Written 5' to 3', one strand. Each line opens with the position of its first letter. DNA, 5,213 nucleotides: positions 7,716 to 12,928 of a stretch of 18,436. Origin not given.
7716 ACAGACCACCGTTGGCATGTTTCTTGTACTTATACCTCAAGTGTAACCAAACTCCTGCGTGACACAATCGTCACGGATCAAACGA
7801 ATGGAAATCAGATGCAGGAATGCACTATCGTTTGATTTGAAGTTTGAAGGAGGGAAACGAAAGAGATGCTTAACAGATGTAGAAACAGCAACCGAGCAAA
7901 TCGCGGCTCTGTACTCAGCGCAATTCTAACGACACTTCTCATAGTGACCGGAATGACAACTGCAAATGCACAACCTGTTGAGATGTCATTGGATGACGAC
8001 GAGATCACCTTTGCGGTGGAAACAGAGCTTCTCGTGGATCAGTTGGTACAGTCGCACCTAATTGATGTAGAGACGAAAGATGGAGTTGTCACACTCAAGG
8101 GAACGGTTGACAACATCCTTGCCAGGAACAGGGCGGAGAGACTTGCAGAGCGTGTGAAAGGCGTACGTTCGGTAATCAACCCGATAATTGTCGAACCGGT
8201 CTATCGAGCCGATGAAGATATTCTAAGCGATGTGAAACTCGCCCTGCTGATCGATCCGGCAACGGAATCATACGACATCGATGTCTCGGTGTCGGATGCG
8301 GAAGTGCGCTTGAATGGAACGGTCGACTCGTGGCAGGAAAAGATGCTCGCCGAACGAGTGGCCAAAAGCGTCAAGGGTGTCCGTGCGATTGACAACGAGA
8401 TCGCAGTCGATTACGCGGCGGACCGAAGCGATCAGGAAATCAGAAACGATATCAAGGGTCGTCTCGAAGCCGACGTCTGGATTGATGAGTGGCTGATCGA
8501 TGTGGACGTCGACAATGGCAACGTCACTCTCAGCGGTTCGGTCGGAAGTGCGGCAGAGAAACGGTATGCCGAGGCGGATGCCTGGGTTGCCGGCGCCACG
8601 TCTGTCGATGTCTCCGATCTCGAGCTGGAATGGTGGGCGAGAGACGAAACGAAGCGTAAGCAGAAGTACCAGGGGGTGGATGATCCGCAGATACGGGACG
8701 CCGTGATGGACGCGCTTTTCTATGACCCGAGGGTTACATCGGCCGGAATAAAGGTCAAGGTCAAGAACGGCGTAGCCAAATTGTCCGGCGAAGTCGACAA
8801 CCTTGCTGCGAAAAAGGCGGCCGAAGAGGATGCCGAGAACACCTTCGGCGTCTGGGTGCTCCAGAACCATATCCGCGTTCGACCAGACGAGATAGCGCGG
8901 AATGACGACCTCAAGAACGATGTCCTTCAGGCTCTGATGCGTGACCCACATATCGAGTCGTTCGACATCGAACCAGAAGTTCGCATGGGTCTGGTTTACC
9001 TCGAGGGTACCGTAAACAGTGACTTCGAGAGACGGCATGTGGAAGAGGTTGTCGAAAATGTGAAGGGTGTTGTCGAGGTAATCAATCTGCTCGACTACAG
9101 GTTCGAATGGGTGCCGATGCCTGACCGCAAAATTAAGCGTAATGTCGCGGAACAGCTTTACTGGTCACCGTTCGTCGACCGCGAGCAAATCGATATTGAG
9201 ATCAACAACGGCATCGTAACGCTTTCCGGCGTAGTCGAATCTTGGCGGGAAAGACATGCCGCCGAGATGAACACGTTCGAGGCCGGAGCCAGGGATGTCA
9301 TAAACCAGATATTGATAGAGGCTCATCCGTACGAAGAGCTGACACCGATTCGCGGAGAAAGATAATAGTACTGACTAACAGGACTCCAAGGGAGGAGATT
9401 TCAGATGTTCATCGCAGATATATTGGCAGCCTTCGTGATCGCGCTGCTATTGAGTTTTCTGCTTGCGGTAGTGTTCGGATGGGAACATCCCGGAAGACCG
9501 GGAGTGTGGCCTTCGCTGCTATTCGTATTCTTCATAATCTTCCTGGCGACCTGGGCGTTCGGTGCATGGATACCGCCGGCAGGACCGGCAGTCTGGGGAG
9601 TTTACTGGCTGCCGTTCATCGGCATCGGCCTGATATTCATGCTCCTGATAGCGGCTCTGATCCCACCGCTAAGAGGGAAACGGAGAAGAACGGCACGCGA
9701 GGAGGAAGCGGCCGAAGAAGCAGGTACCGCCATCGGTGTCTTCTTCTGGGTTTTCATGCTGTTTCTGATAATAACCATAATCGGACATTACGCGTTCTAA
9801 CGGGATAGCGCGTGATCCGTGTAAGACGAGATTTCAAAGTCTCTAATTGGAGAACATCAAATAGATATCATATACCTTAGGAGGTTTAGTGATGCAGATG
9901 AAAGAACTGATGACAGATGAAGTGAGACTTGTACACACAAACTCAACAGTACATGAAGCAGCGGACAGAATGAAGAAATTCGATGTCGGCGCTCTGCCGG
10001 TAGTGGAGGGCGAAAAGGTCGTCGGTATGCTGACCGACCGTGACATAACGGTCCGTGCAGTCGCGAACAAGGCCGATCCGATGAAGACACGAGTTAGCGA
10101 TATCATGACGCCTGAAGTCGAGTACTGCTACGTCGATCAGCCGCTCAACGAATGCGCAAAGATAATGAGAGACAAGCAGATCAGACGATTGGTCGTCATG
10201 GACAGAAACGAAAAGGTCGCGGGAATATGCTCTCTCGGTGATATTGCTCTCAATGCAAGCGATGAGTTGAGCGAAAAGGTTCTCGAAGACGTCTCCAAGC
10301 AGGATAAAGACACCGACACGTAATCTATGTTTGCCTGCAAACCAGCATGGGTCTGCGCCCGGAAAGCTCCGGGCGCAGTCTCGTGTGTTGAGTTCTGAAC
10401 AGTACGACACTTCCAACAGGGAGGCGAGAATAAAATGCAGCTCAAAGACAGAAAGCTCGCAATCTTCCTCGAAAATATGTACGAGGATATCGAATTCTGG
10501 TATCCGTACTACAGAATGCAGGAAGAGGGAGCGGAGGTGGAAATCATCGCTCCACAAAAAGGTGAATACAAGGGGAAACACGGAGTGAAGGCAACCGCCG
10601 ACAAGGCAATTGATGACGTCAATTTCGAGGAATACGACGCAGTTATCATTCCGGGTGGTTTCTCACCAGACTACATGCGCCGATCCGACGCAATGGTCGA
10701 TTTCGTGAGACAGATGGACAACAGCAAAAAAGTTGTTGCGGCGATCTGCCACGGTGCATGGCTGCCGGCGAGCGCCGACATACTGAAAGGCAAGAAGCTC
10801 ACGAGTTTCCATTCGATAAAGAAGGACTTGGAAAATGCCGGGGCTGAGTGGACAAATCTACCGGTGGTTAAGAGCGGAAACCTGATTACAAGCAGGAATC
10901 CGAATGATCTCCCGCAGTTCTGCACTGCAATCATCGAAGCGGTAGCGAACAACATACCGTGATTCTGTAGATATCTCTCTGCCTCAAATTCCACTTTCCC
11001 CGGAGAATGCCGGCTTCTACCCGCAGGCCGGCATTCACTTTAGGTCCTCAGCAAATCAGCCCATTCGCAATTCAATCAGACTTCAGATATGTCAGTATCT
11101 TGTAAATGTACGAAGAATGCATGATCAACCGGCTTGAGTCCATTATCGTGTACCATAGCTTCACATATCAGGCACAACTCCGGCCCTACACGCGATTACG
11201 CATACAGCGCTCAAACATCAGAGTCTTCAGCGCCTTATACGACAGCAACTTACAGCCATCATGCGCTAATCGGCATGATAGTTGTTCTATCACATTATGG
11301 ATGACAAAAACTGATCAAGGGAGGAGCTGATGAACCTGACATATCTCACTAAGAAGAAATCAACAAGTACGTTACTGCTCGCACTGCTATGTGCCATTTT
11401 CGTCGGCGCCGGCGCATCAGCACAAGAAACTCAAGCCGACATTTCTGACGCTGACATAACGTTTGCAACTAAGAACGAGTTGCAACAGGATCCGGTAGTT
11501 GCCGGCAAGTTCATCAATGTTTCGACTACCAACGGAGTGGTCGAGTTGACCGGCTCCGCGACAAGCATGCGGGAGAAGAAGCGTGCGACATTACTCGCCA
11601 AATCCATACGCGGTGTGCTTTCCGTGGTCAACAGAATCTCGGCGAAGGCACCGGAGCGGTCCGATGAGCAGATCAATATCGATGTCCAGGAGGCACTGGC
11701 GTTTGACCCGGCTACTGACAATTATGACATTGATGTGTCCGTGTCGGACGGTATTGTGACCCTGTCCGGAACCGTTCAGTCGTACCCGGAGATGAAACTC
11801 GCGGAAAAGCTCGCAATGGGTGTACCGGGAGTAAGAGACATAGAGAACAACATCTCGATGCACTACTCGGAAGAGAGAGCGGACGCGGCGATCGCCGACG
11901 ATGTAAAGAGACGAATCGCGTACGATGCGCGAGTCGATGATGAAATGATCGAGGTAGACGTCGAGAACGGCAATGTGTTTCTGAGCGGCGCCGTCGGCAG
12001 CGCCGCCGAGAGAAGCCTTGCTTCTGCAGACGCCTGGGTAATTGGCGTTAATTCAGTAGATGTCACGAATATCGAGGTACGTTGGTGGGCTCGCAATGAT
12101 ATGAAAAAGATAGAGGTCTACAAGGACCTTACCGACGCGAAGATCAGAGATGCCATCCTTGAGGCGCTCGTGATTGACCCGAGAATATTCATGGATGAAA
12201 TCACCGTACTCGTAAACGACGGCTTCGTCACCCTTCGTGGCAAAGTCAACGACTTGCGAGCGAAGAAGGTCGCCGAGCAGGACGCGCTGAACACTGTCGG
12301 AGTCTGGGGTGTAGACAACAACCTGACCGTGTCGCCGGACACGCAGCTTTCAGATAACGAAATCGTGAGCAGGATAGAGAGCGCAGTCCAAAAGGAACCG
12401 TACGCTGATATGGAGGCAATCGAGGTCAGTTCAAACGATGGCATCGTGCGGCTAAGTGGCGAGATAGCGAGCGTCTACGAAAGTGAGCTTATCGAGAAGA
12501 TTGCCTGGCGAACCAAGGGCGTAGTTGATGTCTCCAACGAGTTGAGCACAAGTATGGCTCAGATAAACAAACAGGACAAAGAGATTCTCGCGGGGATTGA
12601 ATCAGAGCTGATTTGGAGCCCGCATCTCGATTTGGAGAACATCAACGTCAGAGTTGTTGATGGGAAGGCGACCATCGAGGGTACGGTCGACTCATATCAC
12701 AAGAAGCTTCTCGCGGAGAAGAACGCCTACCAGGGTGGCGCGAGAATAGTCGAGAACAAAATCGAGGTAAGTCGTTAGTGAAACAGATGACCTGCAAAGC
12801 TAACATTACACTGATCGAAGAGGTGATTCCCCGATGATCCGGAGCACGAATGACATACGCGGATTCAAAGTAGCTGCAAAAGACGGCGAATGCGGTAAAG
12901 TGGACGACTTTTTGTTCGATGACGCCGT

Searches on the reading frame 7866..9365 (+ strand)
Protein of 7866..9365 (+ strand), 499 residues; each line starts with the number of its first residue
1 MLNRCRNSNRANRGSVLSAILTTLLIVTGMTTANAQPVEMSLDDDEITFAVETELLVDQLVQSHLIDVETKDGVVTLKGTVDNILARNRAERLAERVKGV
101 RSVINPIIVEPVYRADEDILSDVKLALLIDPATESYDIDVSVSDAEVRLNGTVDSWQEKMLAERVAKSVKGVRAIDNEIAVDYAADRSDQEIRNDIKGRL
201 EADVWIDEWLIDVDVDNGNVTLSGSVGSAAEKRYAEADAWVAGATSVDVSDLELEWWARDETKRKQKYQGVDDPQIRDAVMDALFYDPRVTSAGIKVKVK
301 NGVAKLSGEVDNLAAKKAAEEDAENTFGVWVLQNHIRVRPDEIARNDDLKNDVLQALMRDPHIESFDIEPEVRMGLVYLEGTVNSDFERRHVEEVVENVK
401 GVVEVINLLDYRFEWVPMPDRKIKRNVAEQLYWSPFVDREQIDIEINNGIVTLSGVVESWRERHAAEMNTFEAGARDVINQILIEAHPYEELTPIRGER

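Call 5: search_protein_families(library=pfam, proteins=[window:7866-9365:+], max_evalue=0.01)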
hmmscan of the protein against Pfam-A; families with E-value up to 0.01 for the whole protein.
window:7866-9365:+ (499 aa): 2 families
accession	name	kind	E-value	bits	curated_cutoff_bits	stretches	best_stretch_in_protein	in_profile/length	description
PF04972.22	BON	-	9.1e-87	285.8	27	6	43-111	1-69/69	BON domain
PF22020.1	RlmL_1st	-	0.0004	20.7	27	0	56-98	14-55/55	RlmL ferredoxin-like domain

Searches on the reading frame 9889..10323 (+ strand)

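Call 6: search_protein_families(library=pfam, proteins=[window:9889-10323:+], max_evalue=0.01)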
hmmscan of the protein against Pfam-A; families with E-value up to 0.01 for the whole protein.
window:9889-10323:+ (144 aa): 1 family
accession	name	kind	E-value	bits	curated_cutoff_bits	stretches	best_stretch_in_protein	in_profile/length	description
PF00571.33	CBS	-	2.5e-27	95.4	24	2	69-120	1-52/57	CBS domain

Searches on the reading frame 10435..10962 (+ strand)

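Call 6: search_protein_families(library=pfam, proteins=[window:10435-10962:+], max_evalue=0.01)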
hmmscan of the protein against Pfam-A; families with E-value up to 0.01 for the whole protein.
window:10435-10962:+ (175 aa): 2 families
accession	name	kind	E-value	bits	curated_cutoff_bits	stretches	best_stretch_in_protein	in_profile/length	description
PF01965.30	DJ-1_PfpI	-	5.9e-55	186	26.6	1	7-168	2-164/165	DJ-1/PfpI family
PF17124.11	ThiJ_like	-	5.8e-05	23.4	30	1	62-112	80-139/186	ThiJ/PfpI family-like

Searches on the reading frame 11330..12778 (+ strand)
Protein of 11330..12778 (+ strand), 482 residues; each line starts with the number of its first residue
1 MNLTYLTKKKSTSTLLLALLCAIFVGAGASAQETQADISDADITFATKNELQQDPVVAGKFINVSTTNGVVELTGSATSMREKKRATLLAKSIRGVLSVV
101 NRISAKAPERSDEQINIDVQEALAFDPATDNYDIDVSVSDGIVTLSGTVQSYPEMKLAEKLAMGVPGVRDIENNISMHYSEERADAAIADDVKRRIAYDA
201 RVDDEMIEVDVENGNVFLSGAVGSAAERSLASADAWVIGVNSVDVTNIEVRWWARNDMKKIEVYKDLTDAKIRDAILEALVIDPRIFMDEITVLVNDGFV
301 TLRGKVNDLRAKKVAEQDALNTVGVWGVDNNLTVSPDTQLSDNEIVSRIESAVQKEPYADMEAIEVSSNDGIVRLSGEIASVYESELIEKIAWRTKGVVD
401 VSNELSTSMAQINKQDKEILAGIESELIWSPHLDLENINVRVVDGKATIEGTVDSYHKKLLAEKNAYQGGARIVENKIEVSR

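Call 6: search_protein_families(library=pfam, proteins=[window:11330-12778:+], max_evalue=0.01)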
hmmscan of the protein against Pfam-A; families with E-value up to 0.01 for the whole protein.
window:11330-12778:+ (482 aa): 3 families
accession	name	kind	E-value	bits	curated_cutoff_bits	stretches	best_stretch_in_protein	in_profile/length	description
PF04972.22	BON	-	3e-81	268.1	27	6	111-176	1-66/69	BON domain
PF21937.1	Yop-YscD_ppl_2nd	-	8.7e-05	22.6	27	0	137-175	25-64/67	YscD/CdsD-like Bon-like domain 2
PF00403.32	HMA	-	0.0057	17.4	24.8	0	342-391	9-56/62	Heavy-metal-associated domain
